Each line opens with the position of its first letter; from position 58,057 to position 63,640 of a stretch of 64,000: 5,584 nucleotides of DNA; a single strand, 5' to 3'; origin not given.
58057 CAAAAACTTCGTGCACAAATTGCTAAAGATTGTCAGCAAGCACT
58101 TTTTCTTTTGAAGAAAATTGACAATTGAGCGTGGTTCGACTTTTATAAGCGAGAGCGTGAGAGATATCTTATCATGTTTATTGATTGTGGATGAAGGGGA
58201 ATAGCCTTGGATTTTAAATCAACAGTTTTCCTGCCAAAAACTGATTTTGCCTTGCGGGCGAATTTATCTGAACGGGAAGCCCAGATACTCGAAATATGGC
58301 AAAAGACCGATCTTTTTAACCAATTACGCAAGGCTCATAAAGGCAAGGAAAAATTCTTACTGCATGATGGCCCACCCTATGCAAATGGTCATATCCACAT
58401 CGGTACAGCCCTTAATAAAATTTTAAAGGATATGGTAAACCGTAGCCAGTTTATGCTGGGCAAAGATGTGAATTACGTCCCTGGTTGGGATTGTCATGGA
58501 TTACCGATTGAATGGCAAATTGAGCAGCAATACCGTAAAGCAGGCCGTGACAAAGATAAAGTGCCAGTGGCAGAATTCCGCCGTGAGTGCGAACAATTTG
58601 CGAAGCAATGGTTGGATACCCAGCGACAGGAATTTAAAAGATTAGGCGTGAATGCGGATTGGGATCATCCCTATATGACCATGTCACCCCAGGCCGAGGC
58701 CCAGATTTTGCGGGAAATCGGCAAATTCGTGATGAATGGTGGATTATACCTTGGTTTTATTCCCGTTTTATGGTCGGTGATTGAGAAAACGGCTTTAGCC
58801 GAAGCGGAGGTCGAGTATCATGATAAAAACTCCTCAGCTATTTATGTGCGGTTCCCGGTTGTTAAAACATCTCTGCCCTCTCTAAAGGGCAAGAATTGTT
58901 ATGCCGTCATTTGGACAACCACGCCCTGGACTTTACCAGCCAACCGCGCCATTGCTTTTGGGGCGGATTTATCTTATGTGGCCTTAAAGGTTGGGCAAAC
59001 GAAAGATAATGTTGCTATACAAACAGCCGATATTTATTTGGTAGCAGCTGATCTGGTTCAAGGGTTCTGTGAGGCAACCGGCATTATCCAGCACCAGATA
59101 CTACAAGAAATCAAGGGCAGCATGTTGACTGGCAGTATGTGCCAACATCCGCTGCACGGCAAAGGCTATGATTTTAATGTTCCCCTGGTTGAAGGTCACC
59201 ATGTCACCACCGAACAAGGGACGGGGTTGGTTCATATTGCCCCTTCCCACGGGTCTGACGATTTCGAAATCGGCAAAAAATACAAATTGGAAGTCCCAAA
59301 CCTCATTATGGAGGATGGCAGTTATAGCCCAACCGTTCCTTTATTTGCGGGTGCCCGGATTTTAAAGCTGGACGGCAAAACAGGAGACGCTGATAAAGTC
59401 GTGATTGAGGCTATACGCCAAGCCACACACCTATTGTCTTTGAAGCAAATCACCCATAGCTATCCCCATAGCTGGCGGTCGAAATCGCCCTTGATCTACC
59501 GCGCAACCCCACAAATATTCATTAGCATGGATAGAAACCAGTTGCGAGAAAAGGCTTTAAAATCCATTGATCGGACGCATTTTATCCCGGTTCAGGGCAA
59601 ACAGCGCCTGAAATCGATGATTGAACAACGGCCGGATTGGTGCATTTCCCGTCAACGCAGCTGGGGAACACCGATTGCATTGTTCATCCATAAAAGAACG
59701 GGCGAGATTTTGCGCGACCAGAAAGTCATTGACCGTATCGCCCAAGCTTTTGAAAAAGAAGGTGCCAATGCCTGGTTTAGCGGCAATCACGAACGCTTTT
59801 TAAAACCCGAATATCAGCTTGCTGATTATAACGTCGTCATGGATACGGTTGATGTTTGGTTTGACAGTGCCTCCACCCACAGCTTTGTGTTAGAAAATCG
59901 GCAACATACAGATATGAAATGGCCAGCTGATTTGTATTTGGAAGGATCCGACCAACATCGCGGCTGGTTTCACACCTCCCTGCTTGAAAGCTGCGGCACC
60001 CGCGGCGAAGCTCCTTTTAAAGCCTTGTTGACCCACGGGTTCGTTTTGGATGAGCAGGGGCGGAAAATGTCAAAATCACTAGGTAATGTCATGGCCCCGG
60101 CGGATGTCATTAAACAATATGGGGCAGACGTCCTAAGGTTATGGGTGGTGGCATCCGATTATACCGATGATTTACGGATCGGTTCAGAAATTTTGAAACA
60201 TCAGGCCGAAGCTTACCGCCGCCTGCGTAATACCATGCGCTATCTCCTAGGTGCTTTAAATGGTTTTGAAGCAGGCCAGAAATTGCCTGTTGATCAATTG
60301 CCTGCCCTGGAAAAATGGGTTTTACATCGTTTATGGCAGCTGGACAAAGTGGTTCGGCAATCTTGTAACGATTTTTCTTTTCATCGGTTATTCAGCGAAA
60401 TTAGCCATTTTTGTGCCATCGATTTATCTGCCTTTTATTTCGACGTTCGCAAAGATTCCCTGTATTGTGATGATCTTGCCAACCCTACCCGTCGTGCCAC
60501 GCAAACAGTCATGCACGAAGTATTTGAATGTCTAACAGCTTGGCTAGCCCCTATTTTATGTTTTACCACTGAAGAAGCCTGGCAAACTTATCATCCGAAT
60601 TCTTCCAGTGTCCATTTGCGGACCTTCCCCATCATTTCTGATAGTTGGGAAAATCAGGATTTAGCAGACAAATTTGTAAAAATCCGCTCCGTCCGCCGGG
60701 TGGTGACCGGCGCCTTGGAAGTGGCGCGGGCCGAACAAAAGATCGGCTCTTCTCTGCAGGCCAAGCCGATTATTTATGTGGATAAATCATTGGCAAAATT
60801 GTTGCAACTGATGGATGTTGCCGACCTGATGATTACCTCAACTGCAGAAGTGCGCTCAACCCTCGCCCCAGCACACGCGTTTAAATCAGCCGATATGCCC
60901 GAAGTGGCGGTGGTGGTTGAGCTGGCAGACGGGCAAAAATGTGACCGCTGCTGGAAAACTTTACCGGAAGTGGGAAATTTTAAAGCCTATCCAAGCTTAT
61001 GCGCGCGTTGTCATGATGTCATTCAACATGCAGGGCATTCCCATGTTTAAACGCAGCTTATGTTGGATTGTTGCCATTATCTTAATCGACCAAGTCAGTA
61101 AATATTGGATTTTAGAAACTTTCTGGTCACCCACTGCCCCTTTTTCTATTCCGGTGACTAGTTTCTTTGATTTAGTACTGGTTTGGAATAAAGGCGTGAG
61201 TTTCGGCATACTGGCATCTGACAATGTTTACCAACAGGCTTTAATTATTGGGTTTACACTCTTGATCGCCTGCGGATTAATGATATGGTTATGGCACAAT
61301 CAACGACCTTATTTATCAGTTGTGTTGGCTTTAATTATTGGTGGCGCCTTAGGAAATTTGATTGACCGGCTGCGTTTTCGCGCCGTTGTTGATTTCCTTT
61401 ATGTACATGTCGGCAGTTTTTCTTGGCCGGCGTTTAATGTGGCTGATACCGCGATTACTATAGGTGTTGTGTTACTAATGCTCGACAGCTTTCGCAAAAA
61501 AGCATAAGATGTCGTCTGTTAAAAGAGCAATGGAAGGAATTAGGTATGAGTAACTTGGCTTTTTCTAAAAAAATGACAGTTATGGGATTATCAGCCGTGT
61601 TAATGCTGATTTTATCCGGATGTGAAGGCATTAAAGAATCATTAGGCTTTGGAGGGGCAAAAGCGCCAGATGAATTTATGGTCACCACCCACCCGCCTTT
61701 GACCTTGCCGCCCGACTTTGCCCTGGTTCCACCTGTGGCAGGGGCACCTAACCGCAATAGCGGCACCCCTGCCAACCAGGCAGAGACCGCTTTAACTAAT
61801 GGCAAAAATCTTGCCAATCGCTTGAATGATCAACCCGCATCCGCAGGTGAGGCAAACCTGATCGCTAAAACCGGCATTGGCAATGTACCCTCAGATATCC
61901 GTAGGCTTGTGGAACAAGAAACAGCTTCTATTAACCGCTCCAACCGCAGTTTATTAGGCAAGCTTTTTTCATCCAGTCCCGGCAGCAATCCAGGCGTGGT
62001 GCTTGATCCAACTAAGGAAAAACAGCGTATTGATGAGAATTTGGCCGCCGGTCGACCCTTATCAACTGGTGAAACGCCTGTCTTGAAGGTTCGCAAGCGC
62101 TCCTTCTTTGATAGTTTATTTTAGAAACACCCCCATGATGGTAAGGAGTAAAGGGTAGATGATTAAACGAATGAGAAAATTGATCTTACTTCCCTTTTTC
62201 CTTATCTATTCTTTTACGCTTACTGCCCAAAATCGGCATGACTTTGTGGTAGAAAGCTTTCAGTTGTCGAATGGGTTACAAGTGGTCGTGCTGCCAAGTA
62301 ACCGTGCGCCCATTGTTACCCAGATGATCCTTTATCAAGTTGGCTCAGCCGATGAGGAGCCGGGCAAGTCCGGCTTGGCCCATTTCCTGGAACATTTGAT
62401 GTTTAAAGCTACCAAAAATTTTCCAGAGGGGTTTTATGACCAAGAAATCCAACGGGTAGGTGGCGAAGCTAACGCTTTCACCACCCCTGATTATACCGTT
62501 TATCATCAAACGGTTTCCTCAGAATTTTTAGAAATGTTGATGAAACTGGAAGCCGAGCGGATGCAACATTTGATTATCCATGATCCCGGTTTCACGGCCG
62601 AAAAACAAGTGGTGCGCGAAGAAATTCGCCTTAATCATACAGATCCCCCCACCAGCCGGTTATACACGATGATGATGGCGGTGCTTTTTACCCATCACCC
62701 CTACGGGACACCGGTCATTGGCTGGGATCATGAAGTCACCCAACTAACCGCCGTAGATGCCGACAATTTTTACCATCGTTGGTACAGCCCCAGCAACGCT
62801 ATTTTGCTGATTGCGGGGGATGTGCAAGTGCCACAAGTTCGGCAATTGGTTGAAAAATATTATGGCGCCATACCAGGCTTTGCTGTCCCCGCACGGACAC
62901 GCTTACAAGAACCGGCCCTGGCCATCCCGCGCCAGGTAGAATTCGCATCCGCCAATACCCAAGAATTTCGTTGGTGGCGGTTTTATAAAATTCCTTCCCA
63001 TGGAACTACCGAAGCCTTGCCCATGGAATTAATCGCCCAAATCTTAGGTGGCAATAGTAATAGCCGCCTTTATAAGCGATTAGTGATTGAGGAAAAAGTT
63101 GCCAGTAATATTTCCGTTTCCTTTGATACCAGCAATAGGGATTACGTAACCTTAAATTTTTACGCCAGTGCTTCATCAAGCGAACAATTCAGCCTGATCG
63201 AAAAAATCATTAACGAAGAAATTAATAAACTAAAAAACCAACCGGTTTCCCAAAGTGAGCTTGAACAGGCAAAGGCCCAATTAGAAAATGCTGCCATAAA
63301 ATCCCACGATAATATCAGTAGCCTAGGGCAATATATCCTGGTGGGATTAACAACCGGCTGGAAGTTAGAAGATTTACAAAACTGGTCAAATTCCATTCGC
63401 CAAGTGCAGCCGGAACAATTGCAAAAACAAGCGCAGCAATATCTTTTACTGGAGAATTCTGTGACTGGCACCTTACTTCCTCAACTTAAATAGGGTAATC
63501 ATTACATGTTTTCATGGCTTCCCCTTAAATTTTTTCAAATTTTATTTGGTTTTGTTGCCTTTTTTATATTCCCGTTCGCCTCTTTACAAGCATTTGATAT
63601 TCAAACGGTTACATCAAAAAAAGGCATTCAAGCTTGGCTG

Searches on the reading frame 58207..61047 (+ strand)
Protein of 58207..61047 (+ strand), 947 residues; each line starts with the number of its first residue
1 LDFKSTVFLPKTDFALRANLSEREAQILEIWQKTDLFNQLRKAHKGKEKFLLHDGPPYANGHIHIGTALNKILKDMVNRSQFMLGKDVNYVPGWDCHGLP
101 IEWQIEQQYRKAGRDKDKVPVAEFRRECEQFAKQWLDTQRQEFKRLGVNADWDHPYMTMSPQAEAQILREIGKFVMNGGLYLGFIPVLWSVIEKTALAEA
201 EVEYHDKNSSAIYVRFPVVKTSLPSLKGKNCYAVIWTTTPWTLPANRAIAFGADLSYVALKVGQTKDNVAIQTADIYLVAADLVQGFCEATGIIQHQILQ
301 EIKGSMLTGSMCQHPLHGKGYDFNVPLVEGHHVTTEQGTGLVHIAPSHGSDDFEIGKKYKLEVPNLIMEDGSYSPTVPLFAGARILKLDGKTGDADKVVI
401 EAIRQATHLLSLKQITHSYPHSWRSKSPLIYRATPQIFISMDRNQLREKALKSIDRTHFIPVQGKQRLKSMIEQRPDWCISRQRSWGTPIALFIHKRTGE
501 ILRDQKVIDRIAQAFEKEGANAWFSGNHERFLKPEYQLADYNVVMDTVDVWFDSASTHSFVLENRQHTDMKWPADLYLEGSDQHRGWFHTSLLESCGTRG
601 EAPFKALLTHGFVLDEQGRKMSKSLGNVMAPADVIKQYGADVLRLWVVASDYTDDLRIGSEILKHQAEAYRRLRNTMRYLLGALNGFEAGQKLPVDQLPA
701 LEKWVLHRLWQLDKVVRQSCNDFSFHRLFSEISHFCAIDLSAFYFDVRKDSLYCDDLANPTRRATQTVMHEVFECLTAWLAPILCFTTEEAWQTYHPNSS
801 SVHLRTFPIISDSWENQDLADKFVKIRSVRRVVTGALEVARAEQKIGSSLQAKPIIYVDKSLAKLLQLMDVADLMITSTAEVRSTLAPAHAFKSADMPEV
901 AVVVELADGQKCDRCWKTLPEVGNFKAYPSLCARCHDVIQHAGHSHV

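Call 58: search_protein_families(library=ncbifam, proteins=[window:58207-61047:+], max_evalue=1e-20)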
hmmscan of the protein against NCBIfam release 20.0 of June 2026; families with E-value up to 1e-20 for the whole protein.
window:58207-61047:+ (947 aa): 13 families
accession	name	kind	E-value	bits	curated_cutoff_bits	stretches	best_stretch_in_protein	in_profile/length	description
NF040702.1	ileS_w_GNAT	exception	1.8e-274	913.3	1999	2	268-943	439-1094/1100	isoleucine--tRNA ligase, N-acetyltransferase domain-containing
TIGR00392.1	ileS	equivalog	5.3e-266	885.1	621.4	1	14-853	2-856/861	isoleucine--tRNA ligase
TIGR00422.1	valS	equivalog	6.6e-129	431.3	612.1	2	307-876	240-786/863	valine--tRNA ligase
NF009687.0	PRK13208.1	equivalog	6.6e-119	398.3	738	2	309-835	241-743/801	valine--tRNA ligase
NF004349.1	PRK05729.1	equivalog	4.8e-105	352.6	704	2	306-885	233-767/860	valine--tRNA ligase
NF000257.1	MupA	exception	3.2e-101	339.7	1900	1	25-829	10-793/1024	mupirocin-resistant isoleucine--tRNA ligase MupA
NF000258.1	MupB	exception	3.7e-85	286.6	1900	1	24-827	9-793/1033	mupirocin-resistant isoleucine--tRNA ligase MupB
NF000540.1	alt_ValS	exception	1e-64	218.9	900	2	320-850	264-793/827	valine--tRNA ligase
NF011492.0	PRK14900.1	equivalog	3.3e-60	204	1783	1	306-885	248-801/1044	valine--tRNA ligase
NF008957.0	PRK12300.1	subfamily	3.7e-49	167.5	677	1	20-360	6-329/946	leucine--tRNA ligase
TIGR00395.1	leuS_arch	equivalog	2.5e-40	138.3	648.5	0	434-842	443-822/938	leucine--tRNA ligase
TIGR00396.1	leuS_bact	equivalog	1.8e-30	105.8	548.4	0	23-212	6-175/843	leucine--tRNA ligase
TIGR00398.1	metG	equivalog_domain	1.7e-26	93.1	336.35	0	604-793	312-499/530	methionine--tRNA ligase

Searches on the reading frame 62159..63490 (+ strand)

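Call 58: search_protein_families(library=ncbifam, proteins=[window:62159-63490:+], max_evalue=1e-20)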
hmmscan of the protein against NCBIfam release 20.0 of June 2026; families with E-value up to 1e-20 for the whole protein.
window:62159-63490:+ (444 aa): 1 family
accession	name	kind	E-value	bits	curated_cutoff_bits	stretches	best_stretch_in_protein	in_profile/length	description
NF047421.1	YfmH_fam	equivalog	1.1e-25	90.7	250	1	33-432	12-414/425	EF-P 5-aminopentanol modification-associated protein YfmH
